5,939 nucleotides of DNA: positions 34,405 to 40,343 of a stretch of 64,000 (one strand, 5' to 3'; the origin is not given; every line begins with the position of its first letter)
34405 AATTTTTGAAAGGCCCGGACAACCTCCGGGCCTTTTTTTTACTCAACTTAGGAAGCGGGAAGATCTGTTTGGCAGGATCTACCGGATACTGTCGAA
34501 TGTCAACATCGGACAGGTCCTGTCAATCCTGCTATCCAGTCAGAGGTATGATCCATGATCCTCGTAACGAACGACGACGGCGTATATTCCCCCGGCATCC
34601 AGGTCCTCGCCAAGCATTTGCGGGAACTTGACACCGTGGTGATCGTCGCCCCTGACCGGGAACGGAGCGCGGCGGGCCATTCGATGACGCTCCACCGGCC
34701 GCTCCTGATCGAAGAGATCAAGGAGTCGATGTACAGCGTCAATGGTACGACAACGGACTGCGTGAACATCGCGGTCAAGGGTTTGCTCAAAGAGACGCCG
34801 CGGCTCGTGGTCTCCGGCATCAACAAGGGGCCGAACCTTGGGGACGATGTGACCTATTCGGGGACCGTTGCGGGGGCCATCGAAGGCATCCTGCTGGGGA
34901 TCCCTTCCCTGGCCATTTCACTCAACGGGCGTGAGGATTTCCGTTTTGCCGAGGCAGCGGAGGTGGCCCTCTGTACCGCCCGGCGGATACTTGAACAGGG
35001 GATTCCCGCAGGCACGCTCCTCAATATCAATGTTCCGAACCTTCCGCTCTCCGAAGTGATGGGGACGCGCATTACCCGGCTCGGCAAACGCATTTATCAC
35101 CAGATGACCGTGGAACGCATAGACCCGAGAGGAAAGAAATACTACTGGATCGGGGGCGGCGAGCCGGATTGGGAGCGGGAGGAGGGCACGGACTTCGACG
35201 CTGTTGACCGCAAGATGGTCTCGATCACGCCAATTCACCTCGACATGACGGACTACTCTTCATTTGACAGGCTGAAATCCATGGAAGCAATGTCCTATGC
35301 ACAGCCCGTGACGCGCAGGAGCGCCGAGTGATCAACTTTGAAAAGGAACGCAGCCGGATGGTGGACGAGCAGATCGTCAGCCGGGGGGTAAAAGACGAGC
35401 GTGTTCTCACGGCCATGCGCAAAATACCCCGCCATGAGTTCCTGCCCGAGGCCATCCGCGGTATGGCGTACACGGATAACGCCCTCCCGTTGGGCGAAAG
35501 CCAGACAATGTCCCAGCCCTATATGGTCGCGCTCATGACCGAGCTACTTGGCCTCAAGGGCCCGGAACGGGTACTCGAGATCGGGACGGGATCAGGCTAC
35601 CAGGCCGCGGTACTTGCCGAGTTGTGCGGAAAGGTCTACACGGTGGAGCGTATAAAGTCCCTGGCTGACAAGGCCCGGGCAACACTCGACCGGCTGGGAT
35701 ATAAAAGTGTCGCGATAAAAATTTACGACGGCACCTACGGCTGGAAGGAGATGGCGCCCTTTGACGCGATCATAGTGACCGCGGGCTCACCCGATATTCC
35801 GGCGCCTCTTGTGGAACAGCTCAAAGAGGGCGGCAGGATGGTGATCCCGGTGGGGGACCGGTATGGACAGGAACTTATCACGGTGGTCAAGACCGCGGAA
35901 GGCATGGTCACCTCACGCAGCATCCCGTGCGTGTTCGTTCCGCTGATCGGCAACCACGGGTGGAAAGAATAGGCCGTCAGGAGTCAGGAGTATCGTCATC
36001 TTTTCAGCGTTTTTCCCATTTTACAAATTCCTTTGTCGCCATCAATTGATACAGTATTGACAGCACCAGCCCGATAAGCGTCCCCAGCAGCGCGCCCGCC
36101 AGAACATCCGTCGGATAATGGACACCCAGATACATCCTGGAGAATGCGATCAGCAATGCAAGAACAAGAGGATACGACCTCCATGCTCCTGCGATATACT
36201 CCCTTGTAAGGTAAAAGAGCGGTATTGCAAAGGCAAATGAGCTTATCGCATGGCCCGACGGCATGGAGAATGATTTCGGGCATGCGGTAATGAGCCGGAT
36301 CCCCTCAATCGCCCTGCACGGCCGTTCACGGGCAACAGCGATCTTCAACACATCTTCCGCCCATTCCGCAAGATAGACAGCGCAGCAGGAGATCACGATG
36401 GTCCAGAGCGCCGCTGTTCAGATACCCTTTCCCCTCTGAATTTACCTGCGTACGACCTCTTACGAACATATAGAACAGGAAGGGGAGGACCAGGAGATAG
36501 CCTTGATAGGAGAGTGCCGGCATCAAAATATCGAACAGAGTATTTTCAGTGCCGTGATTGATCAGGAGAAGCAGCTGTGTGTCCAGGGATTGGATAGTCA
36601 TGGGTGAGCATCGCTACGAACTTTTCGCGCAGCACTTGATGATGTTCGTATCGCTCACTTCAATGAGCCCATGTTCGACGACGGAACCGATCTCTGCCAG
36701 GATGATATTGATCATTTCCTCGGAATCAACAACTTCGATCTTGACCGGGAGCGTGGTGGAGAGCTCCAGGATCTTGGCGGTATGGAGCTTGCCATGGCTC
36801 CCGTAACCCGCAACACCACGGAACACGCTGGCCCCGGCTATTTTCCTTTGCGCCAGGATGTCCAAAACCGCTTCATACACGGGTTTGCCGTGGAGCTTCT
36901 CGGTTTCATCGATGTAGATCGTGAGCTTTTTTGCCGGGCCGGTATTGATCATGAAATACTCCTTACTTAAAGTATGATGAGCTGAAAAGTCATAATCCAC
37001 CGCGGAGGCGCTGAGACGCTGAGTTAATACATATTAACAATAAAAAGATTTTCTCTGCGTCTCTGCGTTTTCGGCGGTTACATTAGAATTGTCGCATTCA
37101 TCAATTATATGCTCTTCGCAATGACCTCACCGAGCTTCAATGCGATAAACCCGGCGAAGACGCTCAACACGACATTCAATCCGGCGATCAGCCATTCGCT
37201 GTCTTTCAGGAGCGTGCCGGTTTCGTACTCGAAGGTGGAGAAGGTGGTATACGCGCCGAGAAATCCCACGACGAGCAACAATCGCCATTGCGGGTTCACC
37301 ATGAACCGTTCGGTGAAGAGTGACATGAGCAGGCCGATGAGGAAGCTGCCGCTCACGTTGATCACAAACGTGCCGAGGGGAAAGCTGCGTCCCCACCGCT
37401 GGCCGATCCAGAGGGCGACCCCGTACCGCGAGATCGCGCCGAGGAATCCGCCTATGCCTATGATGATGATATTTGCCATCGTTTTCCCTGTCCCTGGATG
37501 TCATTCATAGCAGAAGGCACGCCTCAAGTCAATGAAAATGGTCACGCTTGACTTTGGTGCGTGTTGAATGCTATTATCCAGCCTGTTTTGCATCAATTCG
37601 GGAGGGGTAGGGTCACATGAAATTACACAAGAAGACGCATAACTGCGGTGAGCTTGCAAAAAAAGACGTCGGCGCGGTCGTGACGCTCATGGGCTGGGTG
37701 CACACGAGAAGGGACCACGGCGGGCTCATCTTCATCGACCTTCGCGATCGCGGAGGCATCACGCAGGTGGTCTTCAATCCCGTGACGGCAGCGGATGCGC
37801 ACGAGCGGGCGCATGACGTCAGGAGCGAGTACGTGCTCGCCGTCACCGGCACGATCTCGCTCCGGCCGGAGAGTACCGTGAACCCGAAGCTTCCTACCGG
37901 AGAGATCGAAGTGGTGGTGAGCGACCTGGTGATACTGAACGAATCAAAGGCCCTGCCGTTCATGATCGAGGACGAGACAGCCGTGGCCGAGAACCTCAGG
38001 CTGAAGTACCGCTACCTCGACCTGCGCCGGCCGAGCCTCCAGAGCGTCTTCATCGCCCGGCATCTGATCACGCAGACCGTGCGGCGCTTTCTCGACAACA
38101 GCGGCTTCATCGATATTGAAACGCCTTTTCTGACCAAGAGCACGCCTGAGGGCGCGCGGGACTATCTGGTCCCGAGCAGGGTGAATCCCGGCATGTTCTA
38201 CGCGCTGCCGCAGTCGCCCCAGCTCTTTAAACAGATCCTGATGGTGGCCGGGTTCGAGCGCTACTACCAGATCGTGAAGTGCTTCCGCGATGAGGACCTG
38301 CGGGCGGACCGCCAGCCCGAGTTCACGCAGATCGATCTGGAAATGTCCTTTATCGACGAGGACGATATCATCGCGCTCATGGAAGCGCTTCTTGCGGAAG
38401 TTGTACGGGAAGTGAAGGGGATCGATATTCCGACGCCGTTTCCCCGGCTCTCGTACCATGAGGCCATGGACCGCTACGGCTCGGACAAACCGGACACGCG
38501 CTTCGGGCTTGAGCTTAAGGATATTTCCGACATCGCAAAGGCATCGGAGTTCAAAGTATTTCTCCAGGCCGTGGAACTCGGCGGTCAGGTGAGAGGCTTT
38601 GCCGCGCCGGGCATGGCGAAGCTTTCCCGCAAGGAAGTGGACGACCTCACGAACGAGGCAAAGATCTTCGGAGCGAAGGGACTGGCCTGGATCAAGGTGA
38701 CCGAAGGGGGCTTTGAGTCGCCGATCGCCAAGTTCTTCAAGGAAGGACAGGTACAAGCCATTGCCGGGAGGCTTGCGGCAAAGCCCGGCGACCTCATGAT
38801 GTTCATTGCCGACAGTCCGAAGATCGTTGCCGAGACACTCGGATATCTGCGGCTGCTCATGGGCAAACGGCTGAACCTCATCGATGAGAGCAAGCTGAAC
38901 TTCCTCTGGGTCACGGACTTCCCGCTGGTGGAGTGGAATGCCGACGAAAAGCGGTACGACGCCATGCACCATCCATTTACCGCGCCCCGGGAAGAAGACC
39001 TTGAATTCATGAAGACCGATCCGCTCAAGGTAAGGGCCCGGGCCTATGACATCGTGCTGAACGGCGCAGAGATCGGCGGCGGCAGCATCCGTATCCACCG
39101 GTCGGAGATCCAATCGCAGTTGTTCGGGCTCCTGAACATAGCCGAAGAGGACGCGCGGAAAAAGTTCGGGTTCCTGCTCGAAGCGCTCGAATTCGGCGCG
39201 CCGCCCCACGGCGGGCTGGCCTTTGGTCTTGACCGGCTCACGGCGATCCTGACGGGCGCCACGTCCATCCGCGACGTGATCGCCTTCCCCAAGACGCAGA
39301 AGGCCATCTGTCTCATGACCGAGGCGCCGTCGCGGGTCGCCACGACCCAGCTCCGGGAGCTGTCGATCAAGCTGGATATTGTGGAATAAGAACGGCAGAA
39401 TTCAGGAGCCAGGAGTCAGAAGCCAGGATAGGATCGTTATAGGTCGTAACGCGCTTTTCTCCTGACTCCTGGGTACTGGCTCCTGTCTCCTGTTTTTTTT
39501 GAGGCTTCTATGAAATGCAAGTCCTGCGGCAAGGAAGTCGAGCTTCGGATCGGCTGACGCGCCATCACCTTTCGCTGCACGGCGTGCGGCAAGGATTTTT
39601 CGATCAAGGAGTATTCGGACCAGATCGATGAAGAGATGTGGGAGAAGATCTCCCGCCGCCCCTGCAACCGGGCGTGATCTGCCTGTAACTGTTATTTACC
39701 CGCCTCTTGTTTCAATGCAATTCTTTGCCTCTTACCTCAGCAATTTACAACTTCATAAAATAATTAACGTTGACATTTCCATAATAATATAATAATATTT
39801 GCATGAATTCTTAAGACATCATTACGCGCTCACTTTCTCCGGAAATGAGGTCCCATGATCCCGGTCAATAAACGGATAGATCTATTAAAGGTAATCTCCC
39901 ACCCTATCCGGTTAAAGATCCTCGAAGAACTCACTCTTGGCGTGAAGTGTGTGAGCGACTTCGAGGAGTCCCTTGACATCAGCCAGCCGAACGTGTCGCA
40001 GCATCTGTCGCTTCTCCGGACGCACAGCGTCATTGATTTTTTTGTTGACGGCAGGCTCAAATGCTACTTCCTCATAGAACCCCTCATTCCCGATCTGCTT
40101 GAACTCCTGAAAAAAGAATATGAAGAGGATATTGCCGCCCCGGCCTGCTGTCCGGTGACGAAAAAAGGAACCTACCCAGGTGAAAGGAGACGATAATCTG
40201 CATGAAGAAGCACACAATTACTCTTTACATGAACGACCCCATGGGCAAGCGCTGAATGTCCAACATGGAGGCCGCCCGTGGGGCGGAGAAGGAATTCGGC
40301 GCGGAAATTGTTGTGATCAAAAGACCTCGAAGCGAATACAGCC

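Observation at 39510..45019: Compact locus joining an SQR flavoprotein, a DsrEFH-like relay, a Trx-like protein, SelD and a TauE permease, with four UGA-containing ORFs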

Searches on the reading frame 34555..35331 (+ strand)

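Call 34: search_protein_families(library=pfam, max_evalue=0.00001, proteins=[window:34555-35331:+])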
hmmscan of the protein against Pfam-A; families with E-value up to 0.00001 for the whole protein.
window:34555-35331:+ (258 aa): 1 family
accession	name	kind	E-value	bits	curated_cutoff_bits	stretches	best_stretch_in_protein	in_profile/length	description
PF01975.23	SurE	-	7.1e-63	212.3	22.1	1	2-182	1-188/189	Survival protein SurE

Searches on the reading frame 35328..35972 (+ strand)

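Call 34: search_protein_families(library=pfam, max_evalue=0.00001, proteins=[window:35328-35972:+])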
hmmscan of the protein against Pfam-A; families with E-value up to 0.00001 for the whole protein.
window:35328-35972:+ (214 aa): 1 family
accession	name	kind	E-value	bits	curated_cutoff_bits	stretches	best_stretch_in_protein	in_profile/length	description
PF01135.25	PCMT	-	4.3e-66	223.1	20.3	1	8-209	3-208/210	Protein-L-isoaspartate(D-aspartate) O-methyltransferase (PCMT)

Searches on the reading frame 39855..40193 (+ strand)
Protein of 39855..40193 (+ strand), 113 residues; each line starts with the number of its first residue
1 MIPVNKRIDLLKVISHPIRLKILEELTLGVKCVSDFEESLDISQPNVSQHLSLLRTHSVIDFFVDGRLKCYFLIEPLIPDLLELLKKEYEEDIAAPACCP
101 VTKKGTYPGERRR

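Call 6: search_protein_families(library=ncbifam, max_evalue=0.01, proteins=[window:39855-40193:+])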
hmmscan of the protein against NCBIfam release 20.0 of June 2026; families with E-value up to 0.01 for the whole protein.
seq(113 aa): 9 families
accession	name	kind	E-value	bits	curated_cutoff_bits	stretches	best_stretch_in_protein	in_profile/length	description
NF033788.1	HTH_metalloreg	subfamily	3.5e-17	62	55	1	9-81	3-76/77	metalloregulator ArsR/SmtB family transcription factor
NF040642.1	sulf_sens_BigR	equivalog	3.5e-12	46.2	155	1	9-83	12-86/95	sulfite-sensing transcriptional repressor BigR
NF033789.1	repress_SdpR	subfamily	1.4e-08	34.5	100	1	11-84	2-75/79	autorepressor SdpR family transcription factor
NF052532.1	TransRegPagRBaca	equivalog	4.2e-08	33.2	170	1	6-61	16-71/99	transcriptional repressor PagR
NF045707.1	Dbac_1936_reg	equivalog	4.8e-08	32.9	115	1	10-87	10-87/99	ArsR/SmtB-type metalloregulator TsoR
NF007528.0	PRK10141.1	subfamily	1.6e-07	31.2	97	1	7-79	6-78/117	metalloregulator ArsR/SmtB family transcription factor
NF047906.1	CdPbTransRegCmtR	equivalog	5e-07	29.6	150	1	11-83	15-87/104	Cd(II)/Pb(II)-sensing metalloregulatory transcriptional regulator CmtR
NF053755.1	MsvR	equivalog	3e-05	23.8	220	1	11-83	7-82/236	transcriptional factor MsvR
NF041413.1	ArsR_Rv2640c_fam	equivalog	0.0006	20.2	155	1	11-60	36-88/118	Rv2640c family ArsR-like transcriptional regulator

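Call 7: search_protein_families(library=pfam, max_evalue=0.01, proteins=[window:39855-40193:+])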
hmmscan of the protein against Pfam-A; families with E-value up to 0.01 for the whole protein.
seq(113 aa): 2 families
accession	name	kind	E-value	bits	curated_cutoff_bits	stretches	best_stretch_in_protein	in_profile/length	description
PF01022.26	HTH_5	-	1.8e-10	41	22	1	17-55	2-40/47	Bacterial regulatory protein, arsR family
PF12840.13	HTH_20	-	5.5e-06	26.7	27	1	14-58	1-46/51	Helix-turn-helix domain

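Call 57: search_solved_structures(query=window:39855-40193:+, max_evalue=0.01, show_alignments=4)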
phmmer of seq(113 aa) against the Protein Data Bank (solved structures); distinct sequences matched with E-value up to 0.01: 19.
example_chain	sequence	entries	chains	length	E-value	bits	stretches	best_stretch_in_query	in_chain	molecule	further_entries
8qkf_A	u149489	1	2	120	1.2e-07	35.3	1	9-76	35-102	ArsR family transcriptional regulator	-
3pqj_A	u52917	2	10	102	2.7e-07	34.1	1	5-74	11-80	Biofilm growth-associated repressor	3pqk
6jmi_A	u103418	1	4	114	5.4e-06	30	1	7-88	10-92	Uncharacterized HTH-type transcriptional regulator Rv0081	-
6j0e_A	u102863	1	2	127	5.6e-06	29.9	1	8-82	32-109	Arsenic responsive repressor ArsR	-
6o8k_A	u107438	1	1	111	4.6e-05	27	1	9-83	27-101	Transcriptional regulator, ArsR family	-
13ct_A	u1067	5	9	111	4.6e-05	27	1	9-83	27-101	Transcriptional regulator, ArsR family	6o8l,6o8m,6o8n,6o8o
2zkz_A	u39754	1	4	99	0.00029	24.4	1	8-85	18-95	Transcriptional repressor pagR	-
4k2e_A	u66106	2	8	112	0.00053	23.5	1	6-89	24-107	Transcriptional activator HlyU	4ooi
3f6v_A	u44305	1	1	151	0.0007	23.1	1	8-76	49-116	Possible transcriptional regulator, ArsR family protein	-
1r1t_A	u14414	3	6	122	0.0018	21.9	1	9-74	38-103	Transcriptional repressor smtB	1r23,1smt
4ggg_A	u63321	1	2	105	0.0023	21.5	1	8-76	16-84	Repressor protein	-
7p6f_AAA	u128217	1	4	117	0.0027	21.3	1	2-75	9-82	Transcriptional regulator SrnR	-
1u2w_A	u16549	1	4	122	0.0027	21.3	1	9-82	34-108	Cadmium efflux system accessory protein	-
6cda_A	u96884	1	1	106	0.0041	20.7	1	8-75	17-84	ArsR family transcriptional regulator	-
3f72_A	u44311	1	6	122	0.0045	20.6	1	9-82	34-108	Cadmium efflux system accessory protein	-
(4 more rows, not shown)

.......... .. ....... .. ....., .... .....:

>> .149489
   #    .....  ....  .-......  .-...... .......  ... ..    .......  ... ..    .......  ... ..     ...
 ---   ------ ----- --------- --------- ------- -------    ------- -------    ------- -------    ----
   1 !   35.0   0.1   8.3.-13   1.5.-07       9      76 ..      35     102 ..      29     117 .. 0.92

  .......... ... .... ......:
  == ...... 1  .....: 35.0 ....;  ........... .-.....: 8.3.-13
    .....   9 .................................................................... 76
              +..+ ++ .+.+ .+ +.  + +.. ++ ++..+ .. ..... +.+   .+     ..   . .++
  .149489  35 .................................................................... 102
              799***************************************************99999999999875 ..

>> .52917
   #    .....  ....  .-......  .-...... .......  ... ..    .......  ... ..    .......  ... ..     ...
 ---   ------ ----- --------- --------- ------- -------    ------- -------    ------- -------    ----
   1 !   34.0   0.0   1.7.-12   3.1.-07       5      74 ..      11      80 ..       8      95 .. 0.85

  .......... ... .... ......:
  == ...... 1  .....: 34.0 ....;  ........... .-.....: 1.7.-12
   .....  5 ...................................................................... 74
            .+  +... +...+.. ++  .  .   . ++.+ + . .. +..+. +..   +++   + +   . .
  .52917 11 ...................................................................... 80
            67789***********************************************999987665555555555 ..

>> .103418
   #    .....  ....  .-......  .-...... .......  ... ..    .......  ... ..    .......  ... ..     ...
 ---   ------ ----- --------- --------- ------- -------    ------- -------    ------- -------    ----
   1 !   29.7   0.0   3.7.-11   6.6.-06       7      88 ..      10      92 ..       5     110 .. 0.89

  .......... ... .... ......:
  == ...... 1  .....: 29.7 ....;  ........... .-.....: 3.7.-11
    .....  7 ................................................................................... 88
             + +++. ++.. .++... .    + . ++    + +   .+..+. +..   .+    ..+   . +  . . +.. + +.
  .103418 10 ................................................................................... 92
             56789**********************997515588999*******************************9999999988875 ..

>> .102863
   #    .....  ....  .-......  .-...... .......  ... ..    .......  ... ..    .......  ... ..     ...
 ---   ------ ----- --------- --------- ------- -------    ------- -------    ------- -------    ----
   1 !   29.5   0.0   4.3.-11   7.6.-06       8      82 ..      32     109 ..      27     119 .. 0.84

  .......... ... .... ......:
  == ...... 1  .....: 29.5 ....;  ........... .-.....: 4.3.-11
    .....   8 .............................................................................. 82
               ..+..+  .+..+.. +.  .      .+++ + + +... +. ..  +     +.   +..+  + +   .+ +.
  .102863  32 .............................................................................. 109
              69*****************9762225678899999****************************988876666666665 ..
